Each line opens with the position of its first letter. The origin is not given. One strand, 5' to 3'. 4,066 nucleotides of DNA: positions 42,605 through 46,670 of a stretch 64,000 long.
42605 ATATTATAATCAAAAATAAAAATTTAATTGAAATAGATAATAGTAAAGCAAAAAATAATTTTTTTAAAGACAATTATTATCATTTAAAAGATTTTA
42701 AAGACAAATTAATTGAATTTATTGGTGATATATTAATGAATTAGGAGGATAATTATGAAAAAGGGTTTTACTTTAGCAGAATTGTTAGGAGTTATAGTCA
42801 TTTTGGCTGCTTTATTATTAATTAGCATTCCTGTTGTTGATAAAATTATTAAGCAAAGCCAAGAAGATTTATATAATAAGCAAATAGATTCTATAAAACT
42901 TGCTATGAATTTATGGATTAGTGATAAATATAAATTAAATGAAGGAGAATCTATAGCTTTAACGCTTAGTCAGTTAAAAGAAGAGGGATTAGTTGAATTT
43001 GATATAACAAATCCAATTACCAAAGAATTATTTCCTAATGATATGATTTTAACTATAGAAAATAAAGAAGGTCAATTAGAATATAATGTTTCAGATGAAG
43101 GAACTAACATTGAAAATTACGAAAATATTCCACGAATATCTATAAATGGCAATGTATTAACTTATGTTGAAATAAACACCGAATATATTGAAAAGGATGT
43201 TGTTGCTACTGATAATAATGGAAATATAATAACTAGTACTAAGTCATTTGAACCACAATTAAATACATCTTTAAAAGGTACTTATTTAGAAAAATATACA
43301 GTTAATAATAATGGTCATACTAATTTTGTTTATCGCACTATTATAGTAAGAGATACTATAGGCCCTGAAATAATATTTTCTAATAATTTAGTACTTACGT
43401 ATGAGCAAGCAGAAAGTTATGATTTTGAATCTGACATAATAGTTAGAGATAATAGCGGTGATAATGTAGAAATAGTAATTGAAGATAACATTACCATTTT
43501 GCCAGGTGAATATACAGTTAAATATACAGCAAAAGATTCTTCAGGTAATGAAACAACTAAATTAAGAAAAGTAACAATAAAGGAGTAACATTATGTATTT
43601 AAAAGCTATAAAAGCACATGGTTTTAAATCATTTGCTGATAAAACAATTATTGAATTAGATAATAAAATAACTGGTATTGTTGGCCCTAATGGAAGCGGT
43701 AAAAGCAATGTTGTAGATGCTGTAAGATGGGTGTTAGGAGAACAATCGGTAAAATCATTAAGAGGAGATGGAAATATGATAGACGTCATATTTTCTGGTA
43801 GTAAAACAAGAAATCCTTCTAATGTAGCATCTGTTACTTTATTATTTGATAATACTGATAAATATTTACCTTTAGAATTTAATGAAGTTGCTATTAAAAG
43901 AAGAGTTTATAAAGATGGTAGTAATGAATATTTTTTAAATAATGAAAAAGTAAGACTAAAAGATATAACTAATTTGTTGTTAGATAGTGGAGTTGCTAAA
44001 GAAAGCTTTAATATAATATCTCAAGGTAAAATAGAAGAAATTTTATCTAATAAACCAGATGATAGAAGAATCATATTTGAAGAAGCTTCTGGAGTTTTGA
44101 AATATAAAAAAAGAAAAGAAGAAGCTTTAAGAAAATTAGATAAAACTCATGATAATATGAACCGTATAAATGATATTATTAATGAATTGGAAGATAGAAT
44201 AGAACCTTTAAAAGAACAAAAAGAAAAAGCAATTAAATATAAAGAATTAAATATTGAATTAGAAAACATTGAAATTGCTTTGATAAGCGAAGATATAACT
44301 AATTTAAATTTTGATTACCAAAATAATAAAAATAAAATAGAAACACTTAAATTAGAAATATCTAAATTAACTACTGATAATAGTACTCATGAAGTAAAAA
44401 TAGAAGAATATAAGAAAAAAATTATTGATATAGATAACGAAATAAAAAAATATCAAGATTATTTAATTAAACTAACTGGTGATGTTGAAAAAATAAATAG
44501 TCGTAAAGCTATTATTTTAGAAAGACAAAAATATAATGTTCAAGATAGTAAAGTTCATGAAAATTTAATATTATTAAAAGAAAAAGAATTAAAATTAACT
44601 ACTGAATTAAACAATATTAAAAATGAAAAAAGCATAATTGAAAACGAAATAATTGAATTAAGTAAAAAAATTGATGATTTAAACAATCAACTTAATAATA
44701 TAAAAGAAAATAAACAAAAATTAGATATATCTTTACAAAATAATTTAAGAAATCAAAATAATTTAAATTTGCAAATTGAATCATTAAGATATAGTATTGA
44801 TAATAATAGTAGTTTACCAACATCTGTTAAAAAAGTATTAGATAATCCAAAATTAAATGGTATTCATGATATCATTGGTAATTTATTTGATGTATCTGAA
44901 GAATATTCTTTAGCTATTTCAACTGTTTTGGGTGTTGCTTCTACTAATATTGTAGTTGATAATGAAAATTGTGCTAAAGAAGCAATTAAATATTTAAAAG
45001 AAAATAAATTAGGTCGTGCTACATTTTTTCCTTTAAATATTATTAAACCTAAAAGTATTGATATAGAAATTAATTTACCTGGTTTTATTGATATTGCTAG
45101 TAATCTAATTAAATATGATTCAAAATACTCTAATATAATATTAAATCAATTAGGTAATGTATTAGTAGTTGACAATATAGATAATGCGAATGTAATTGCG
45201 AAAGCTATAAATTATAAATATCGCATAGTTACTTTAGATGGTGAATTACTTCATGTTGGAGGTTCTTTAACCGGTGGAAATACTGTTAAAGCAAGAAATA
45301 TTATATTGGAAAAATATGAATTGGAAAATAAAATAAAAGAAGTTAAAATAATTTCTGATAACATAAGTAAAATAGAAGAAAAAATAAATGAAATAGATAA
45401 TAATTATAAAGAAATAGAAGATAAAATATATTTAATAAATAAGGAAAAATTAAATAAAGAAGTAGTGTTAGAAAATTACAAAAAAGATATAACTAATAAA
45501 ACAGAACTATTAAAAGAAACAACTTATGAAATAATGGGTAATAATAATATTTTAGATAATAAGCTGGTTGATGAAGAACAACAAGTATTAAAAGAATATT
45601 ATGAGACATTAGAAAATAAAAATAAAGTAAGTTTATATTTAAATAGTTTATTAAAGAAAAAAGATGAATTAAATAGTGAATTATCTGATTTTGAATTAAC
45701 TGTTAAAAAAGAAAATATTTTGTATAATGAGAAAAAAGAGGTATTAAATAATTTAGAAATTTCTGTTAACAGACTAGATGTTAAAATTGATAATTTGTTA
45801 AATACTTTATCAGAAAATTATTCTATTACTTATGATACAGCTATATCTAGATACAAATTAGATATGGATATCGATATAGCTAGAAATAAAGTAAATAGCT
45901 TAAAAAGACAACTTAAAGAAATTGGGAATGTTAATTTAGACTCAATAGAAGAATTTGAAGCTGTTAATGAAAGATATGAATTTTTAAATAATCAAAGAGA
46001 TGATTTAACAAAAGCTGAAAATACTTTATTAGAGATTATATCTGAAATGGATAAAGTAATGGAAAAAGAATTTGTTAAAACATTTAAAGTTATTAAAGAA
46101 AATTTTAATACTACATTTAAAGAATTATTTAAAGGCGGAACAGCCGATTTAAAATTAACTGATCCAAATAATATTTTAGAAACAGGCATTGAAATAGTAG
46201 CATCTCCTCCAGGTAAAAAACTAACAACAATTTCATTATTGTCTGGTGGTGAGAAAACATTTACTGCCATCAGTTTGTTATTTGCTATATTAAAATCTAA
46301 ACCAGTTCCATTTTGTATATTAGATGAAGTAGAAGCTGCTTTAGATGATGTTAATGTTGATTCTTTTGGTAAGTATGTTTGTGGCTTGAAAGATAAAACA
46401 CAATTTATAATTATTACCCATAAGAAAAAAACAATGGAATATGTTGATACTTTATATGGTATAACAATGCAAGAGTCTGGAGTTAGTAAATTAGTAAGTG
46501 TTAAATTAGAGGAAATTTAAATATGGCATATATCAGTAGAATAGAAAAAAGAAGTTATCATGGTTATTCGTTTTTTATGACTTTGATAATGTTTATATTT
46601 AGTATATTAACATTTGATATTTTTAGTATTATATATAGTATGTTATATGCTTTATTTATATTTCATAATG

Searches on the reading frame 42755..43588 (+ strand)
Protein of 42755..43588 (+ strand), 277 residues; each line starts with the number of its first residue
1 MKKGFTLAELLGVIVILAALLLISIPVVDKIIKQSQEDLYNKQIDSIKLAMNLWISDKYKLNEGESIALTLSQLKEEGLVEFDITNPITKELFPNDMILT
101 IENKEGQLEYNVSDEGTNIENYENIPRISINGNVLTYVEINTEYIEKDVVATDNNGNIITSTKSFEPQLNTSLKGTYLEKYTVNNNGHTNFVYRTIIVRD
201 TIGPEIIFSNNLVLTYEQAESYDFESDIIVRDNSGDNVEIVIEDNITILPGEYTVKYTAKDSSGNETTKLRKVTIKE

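Call 80: search_protein_families(library=pfam, proteins=[window:42755-43588:+], max_evalue=0.00001)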
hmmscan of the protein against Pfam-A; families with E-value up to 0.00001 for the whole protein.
window:42755-43588:+ (277 aa): 1 family
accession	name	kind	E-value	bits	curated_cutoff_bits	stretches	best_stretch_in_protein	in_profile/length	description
PF16403.11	Bact_surface_Ig-like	-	1.7e-14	54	27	2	128-198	1-71/71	Bacterial surface protein, Ig-like domain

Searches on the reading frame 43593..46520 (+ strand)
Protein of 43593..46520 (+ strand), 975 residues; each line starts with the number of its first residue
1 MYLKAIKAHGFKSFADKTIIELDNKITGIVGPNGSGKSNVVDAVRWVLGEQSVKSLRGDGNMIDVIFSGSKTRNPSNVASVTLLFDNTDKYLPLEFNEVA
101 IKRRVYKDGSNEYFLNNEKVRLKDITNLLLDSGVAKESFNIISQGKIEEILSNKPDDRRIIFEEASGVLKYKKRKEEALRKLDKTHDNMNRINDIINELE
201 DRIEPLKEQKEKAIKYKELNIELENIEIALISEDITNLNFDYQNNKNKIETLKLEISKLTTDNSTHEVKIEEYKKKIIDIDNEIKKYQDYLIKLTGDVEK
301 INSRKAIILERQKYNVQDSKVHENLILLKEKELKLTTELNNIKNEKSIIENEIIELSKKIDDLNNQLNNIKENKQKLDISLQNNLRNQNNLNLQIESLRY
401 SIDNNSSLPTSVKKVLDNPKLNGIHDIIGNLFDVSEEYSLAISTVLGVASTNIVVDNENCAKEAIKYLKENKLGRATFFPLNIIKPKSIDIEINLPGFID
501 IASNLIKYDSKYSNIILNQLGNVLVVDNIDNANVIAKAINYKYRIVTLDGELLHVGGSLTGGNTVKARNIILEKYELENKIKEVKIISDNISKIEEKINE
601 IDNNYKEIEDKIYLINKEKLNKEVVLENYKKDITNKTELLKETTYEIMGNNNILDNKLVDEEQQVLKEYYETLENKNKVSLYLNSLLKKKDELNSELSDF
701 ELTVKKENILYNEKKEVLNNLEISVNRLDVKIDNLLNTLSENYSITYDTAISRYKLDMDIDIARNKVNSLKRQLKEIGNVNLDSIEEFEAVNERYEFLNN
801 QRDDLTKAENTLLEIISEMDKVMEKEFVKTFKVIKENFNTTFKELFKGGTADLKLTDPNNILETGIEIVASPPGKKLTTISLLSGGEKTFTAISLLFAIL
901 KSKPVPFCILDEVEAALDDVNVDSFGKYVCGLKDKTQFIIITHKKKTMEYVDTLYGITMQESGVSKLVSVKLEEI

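Call 80: search_protein_families(library=pfam, proteins=[window:43593-46520:+], max_evalue=0.00001)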
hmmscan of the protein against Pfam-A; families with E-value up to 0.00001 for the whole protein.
window:43593-46520:+ (975 aa): 3 families
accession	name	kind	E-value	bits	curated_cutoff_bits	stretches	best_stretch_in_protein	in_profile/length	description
PF02463.25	SMC_N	-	3.8e-59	200.2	40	1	2-966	1-220/220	RecF/RecN/SMC N terminal domain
PF06470.18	SMC_hinge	-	1.2e-29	103.5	22.5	1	422-535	2-115/116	SMC proteins Flexible Hinge Domain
PF13304.12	AAA_21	-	1.1e-07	32.7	27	0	26-99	1-63/304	AAA domain, putative AbiEii toxin, Type IV TA system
